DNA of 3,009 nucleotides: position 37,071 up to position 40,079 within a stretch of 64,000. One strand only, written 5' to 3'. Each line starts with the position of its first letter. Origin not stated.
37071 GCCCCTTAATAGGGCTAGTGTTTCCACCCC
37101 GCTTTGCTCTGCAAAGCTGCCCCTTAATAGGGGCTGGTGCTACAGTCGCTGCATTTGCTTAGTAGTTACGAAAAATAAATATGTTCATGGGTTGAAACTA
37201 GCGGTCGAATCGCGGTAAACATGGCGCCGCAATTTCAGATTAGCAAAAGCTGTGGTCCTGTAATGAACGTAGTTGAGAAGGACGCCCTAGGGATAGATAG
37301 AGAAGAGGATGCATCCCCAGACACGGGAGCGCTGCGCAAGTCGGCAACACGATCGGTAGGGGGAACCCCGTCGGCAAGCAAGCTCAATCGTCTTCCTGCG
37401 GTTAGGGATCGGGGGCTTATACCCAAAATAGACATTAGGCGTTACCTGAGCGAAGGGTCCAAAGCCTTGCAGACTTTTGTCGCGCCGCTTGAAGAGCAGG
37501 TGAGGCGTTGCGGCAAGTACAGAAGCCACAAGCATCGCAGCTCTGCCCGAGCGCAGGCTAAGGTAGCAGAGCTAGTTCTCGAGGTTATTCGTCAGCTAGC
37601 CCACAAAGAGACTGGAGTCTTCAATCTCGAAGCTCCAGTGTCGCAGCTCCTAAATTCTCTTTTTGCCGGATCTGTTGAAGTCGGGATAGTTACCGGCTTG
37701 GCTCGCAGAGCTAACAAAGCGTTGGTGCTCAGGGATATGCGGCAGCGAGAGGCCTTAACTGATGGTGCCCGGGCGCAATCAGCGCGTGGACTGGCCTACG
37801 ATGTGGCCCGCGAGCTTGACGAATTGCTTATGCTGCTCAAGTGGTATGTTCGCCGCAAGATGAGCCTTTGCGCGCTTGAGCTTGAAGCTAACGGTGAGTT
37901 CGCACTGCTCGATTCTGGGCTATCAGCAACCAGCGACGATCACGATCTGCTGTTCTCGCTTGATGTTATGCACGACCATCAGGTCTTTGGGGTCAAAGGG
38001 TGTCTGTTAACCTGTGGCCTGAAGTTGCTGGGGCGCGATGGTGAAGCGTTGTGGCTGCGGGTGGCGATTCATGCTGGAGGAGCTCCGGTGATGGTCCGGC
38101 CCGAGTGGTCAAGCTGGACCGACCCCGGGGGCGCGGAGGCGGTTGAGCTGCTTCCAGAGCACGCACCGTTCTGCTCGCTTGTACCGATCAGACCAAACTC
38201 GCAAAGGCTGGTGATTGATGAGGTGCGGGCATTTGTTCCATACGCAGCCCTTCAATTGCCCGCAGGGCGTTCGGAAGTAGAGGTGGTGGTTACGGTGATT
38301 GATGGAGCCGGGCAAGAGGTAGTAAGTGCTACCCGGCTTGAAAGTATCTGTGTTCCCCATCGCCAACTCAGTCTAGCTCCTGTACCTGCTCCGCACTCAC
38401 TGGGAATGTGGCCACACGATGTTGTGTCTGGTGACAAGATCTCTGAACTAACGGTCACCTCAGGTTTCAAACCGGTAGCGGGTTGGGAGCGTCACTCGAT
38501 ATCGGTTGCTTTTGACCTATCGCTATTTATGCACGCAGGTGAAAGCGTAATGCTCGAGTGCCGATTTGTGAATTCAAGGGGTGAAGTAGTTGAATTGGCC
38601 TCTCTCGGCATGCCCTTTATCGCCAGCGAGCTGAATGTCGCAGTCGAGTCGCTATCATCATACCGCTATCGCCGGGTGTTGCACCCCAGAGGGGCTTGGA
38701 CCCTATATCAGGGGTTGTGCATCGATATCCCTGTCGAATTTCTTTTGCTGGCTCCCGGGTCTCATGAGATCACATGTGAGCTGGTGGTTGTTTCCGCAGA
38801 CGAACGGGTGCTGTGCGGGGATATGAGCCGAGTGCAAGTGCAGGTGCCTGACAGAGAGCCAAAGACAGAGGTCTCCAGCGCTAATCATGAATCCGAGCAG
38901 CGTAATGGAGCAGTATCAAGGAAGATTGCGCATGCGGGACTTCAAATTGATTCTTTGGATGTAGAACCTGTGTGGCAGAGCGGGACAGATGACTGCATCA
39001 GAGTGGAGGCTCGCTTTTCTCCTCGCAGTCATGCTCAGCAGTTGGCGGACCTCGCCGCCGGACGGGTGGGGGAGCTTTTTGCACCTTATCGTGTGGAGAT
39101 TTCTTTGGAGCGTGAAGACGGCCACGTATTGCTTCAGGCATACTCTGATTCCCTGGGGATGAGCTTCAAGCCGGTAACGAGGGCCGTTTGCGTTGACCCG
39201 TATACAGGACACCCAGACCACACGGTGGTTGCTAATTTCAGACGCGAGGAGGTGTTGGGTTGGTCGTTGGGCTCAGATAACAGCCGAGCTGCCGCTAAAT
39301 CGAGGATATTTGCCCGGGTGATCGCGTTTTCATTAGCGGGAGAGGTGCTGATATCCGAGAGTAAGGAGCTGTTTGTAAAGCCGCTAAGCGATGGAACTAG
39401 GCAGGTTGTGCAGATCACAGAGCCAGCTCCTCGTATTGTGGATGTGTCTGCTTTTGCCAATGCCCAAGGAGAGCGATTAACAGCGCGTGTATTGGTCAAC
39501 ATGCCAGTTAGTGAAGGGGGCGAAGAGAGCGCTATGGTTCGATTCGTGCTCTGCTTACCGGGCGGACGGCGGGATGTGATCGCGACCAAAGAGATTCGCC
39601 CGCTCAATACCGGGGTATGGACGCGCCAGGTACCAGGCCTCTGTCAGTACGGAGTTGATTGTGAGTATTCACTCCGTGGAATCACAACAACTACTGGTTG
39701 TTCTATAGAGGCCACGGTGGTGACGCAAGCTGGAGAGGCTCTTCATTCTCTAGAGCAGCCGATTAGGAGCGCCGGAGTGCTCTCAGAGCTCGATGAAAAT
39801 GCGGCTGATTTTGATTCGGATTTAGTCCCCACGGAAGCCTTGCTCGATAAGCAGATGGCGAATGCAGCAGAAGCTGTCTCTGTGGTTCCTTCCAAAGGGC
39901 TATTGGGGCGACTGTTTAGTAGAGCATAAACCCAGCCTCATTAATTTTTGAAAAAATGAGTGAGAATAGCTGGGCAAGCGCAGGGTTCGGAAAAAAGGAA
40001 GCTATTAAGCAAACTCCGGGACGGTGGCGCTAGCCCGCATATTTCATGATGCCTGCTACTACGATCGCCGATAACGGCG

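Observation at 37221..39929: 902-aa orphan with tandem beta-rich modules, bracketed by a tandem-repeat array and nested MITEs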

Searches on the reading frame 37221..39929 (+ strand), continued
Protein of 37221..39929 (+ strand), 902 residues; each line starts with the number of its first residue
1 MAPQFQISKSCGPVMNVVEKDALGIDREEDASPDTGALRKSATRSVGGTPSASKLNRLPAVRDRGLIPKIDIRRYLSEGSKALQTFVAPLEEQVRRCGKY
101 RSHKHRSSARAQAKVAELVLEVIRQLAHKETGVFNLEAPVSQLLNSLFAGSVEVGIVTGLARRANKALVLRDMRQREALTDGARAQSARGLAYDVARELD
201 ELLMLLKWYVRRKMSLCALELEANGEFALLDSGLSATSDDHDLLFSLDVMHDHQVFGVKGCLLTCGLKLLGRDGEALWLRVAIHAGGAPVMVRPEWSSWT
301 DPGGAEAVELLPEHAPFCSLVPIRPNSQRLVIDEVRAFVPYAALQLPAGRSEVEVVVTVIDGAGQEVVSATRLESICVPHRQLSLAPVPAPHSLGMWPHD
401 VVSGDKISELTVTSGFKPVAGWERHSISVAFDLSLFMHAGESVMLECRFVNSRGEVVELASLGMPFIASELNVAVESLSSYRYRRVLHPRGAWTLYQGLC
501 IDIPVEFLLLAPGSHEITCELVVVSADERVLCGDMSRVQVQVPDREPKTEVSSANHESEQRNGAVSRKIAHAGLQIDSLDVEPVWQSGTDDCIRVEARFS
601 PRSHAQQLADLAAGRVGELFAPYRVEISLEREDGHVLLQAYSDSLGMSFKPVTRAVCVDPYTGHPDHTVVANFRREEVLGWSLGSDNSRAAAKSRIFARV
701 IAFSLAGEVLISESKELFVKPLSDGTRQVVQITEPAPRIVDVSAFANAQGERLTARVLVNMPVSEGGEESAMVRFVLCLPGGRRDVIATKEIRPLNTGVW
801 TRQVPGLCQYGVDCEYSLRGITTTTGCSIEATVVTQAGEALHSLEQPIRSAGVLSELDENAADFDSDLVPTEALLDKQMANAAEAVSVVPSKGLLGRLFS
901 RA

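Call 71: find_encoding_contigs(protein=P0120, flank=8000, max_places=1)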
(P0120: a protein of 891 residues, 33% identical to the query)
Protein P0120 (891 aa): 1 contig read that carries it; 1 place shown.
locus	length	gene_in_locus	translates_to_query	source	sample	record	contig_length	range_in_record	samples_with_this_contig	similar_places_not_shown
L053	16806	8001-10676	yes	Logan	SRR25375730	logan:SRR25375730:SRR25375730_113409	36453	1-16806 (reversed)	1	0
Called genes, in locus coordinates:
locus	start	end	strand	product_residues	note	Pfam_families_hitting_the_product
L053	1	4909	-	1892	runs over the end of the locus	PF04357:TamB, PF08479:POTRA_2 (faint), PF07244:POTRA (weak), PF01103:Omp85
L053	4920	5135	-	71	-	-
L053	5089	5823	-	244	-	PF04055:Radical_SAM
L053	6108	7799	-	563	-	PF00364:Biotin_lipoyl, PF25997:BSH_YhbJ (weak), PF02817:E3_binding, PF00198:2-oxoacid_dh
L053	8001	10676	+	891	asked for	-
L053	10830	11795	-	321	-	PF01266:DAO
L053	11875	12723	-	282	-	-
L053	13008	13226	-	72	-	-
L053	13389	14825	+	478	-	PF13742:tRNA_anti_2, PF01336:tRNA_anti-codon (weak), PF02601:Exonuc_VII_L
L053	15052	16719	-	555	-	-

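Call 72: find_encoding_contigs(protein=P0144, flank=8000, max_places=1)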
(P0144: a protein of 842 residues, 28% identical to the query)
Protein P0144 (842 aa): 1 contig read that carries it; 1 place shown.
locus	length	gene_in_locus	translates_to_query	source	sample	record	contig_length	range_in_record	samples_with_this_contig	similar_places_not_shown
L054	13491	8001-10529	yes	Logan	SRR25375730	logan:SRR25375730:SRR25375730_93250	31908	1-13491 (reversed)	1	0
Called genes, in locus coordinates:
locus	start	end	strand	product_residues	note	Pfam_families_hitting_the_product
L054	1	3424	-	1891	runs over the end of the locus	PF04357:TamB, PF07244:POTRA (weak), PF08479:POTRA_2 (faint), PF07244:POTRA (weak), PF01103:Omp85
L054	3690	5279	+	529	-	PF00437:T2SSE (weak), PF00072:Response_reg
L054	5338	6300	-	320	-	PF16881:LIAS_N (weak), PF04055:Radical_SAM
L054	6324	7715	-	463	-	PF00364:Biotin_lipoyl, PF25997:BSH_YhbJ (faint), PF02817:E3_binding, PF00198:2-oxoacid_dh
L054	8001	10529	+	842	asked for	-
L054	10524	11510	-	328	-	-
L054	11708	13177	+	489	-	PF13742:tRNA_anti_2, PF01336:tRNA_anti-codon (weak), PF02601:Exonuc_VII_L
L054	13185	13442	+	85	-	PF02609:Exonuc_VII_S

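Call 76: search_protein_families(library=pfam, alignment_id=A2, max_evalue=1)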
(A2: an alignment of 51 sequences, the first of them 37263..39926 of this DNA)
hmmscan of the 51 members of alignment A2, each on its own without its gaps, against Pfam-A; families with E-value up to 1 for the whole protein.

A. member 1, window:37263-39926:+ (888 aa): 0 families

B. families by the number of members that match (of 51 scanned): 19 families
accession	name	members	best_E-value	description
PF10584.14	Proteasome_A_N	3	0.031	Proteasome subunit A N-terminal signature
PF24553.2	Rv0428c_C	2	0.039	Probable histone acetyltransferase Rv0428c C-terminal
PF18288.6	FAA_hydro_N_2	1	0.012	Fumarylacetoacetase N-terminal domain 2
PF18433.6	DUF5610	1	0.012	Domain of unknown function (DUF5610)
PF08473.17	VGCC_alpha2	1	0.027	Neuronal voltage-dependent calcium channel alpha 2acd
PF19492.4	DUF6027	1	0.045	Family of unknown function (DUF6027)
PF23128.1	YbjQ_4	1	0.054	YbjQ-like domain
PF16047.10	Antimicrobial22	1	0.061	Frog antimicrobial peptide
PF07739.18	TipAS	1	0.069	TipAS antibiotic-recognition domain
PF18565.7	Glyco_hydro2_C5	1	0.096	Glycoside hydrolase family 2 C-terminal domain 5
PF08397.16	IMD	1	0.1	IRSp53/MIM homology domain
PF18395.6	Cas3_C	1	0.11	Cas3 C-terminal domain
PF18702.7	DUF5642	1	0.11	Domain of unknown function (DUF5642)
PF22964.2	ZER1-like_2nd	1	0.12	Protein zer-1 homolog-like, C-terminal domain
PF08940.17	DUF1918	1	0.13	Domain of unknown function (DUF1918)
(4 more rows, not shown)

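Call 77: search_solved_structures(query=A2, max_evalue=10)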
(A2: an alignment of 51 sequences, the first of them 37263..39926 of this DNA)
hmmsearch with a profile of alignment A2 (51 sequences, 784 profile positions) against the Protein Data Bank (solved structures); distinct sequences matched with E-value up to 10: 7.
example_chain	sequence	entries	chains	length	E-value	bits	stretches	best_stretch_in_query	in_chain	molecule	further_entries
9h19_S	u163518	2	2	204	0.00077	21.1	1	296-332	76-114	reaction centre S sub unit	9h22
5yzv_A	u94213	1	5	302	0.38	12.2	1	581-742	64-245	Probable serine/threonine-protein kinase PkwA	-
8ii8_A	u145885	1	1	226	0.61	11.5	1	1-114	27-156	Chromoprotein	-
2p4w_A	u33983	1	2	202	1.3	10.4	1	11-78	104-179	Transcriptional regulatory protein arsR family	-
5j2l_B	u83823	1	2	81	1.4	10.3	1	15-74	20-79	protein design 2L4HC2_11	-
7buj_A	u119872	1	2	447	1.5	10.2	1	21-93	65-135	Cyclic GMP-AMP synthase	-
9r1o_A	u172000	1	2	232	5.1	8.5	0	33-77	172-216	sc-apCC-6-DPH-NR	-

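Call 78: search_solved_structures(query=A2, max_evalue=0.01, show_alignments=1)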
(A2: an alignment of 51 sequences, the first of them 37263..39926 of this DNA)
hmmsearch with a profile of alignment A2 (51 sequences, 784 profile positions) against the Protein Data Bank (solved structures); distinct sequences matched with E-value up to 0.01: 1.
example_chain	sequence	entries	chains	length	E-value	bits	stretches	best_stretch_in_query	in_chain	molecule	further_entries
9h19_S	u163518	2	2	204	0.00077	21.1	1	296-332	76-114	reaction centre S sub unit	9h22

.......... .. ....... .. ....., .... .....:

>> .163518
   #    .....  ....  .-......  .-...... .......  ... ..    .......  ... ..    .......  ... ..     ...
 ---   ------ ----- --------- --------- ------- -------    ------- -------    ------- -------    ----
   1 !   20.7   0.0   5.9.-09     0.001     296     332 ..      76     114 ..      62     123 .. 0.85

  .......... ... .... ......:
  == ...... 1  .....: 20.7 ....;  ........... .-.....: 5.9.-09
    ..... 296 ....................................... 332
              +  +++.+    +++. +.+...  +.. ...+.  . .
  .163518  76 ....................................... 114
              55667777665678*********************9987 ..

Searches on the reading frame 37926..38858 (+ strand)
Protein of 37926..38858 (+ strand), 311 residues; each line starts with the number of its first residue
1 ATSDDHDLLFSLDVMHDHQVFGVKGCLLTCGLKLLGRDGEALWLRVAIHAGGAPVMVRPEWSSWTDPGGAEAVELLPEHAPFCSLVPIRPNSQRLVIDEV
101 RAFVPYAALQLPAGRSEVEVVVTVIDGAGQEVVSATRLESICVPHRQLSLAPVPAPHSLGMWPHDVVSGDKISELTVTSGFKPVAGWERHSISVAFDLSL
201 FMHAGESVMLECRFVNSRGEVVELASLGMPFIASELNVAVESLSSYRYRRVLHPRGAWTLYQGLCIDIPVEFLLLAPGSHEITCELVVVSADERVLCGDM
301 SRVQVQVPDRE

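Call 58: predict_structure(alignment_id=A5)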
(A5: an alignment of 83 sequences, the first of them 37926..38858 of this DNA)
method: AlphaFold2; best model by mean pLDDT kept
length: 311 residues; sequences in the alignment: 83
mean_pLDDT: 90.9   pTM: 0.87
mean pLDDT of the five models: 90.9, 90.7, 90.7, 90.1, 89.7
residues with pLDDT >= 90: 255; 70-90: 26; 50-70: 18; < 50: 12
segments of 3 or more residues with pLDDT < 50: 229-238
pLDDT, mean of each block of 10 residues (from residue 1): 79 96 95 97 98 97 87 68 97 97 98 98 97 98 90 94 96 97 91 97 96 94 73 47 77 95 94 94 97 96 93 74
secondary structure, 60 per line:
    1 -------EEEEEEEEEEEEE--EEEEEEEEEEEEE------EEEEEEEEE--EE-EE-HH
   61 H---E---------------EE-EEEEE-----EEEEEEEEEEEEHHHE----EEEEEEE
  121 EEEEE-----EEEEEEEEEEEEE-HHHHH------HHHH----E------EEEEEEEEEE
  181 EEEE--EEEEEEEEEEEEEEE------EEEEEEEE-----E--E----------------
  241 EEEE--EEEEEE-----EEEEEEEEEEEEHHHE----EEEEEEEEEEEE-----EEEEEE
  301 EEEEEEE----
elements in order: E8-20 E23-35 E42-50 E84-88 E94-105 E114-125 E131-143 H145-149 H156-159 E171-184 E187-201 E208-215 E241-244 E247-252 E258-269 E278-289 E295-307

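Call 60: fold_search(model_id=the predicted structure, library=pdb)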
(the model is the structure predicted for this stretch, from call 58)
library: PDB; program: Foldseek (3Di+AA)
matches with E <= 10: 1889; with E <= 0.001: 73
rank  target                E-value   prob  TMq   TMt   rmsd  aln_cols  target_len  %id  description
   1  4kkq_A                8.1e-07  1.00  0.26  0.33  19.5       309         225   11  Crystal structure of Vibrio cholerae RbmA (crystal form 1) (released 2013-05-22)
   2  4kkp_B                2.0e-06  1.00  0.24  0.29  19.5       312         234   13  Crystal structure of Vibrio cholerae RbmA (crystal form 2) (released 2013-05-22)
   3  4kkr_A                2.3e-06  1.00  0.24  0.31  19.7       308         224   13  Crystal structure of Vibrio cholerae RbmA (crystal form 3) (released 2013-05-22)
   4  4kkp_A                4.0e-06  1.00  0.24  0.30  19.5       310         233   12  Crystal structure of Vibrio cholerae RbmA (crystal form 2) (released 2013-05-22)
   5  4kty_B                4.0e-06  1.00  0.22  0.12  13.2       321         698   10  Fibrin-stabilizing factor with a bound ligand (released 2013-12-04)
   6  4be6_A                4.4e-06  1.00  0.23  0.30  19.7       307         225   12  V. cholera biofilm scaffolding protein RbmA (released 2013-12-18)
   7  4kty_A                4.9e-06  1.00  0.22  0.13  12.3       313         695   10  Fibrin-stabilizing factor with a bound ligand (released 2013-12-04)
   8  1ggy_A                4.9e-06  1.00  0.19  0.10  16.8       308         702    9  HUMAN FACTOR XIII WITH YTTERBIUM BOUND IN THE ION SITE (released 1999-02-16)
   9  1qrk_A                5.4e-06  1.00  0.21  0.11  17.4       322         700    8  HUMAN FACTOR XIII WITH STRONTIUM BOUND IN THE ION SITE (released 1999-07-02)
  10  7tvz_E                6.6e-06  1.00  0.21  0.11  16.7       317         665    8  Cryo-EM structure of human band 3-protein 4.2 complex in diagonal conformation (released 2022-06-08)
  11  5mhm_A                6.9e-06  1.00  0.23  0.13  12.6       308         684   10  FXIIIa in complex with the inhibitor ZED1630 (released 2017-12-20)
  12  1ex0_A                6.9e-06  1.00  0.21  0.11  17.6       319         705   11  HUMAN FACTOR XIII, MUTANT W279F ZYMOGEN (released 2003-12-23)
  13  1ggt_A                8.4e-06  1.00  0.23  0.11  17.7       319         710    9  THREE-DIMENSIONAL STRUCTURE OF A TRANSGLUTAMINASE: HUMAN BLOOD COAGULATION FACTOR XIII (released 1995-07-31)
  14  8cs9_X                8.9e-06  1.00  0.24  0.13  16.1       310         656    9  Composite reconstruction of Class 1 of the erythrocyte ankyrin-1 complex (released 2022-07-20)
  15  1ggu_B                9.3e-06  1.00  0.20  0.11  16.7       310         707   11  HUMAN FACTOR XIII WITH CALCIUM BOUND IN THE ION SITE (released 1999-09-16)
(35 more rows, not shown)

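Call 68: fold_search(model_id=the predicted structure, library=viral)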
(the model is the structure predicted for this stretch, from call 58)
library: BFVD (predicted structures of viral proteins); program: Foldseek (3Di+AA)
matches with E <= 10: 1035; with E <= 0.001: 19
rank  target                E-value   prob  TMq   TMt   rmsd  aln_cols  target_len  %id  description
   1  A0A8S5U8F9            3.3e-06  1.00  0.19  0.16  20.3       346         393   12  Clumping factor [Siphoviridae sp. ct9j27]
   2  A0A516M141            2.7e-05  1.00  0.23  0.23  19.5       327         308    8  (no name in the UniProt tables at hand)
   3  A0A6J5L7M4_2          4.9e-05  0.87  0.18  0.07  23.7       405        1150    9  Tip attachment protein J [uncultured Caudovirales phage]
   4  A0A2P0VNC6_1          8.1e-05  1.00  0.23  0.10  12.8       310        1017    8  Glycosyl hydrolase family 65 protein [Tetraselmis virus 1]
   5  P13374                1.1e-04  0.84  0.16  0.14  18.6       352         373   11  Envelope glycoprotein C homolog [Meleagrid herpesvirus 1 (strain FC126)]
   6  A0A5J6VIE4            1.4e-04  0.98  0.19  0.08  17.1       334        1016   10  Uncharacterized protein [Megaviridae environmental sample]
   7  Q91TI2                1.5e-04  0.85  0.16  0.16  14.7       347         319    8  T119 [Tupaiid herpesvirus 1 (strain 1)]
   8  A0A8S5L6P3            2.8e-04  0.66  0.18  0.12  17.2       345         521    8  Uncharacterized protein [Myoviridae sp. ctA4D8]
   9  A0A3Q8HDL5            3.0e-04  1.00  0.25  0.12  16.0       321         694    7  (no name in the UniProt tables at hand)
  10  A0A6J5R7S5            3.4e-04  0.97  0.20  0.11  19.3       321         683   13  Peptidase S8/S53 domain containing protein [uncultured Caudovirales phage]
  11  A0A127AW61            3.6e-04  0.99  0.19  0.09  17.0       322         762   11  Putative regulator of chromosome condensation [Bacillus phage SP-15]
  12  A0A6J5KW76            3.6e-04  0.98  0.21  0.10  17.4       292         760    8  Glycoside hydrolase, family 5 [uncultured Caudovirales phage]
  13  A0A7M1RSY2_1          4.9e-04  0.51  0.16  0.05  29.4       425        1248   11  Spore coat protein-like protein [uncultured phage cr124_1]
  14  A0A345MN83            5.1e-04  0.69  0.15  0.08  21.0       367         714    8  (no name in the UniProt tables at hand)
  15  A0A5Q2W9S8            5.4e-04  0.95  0.19  0.16  23.4       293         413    8  (no name in the UniProt tables at hand)
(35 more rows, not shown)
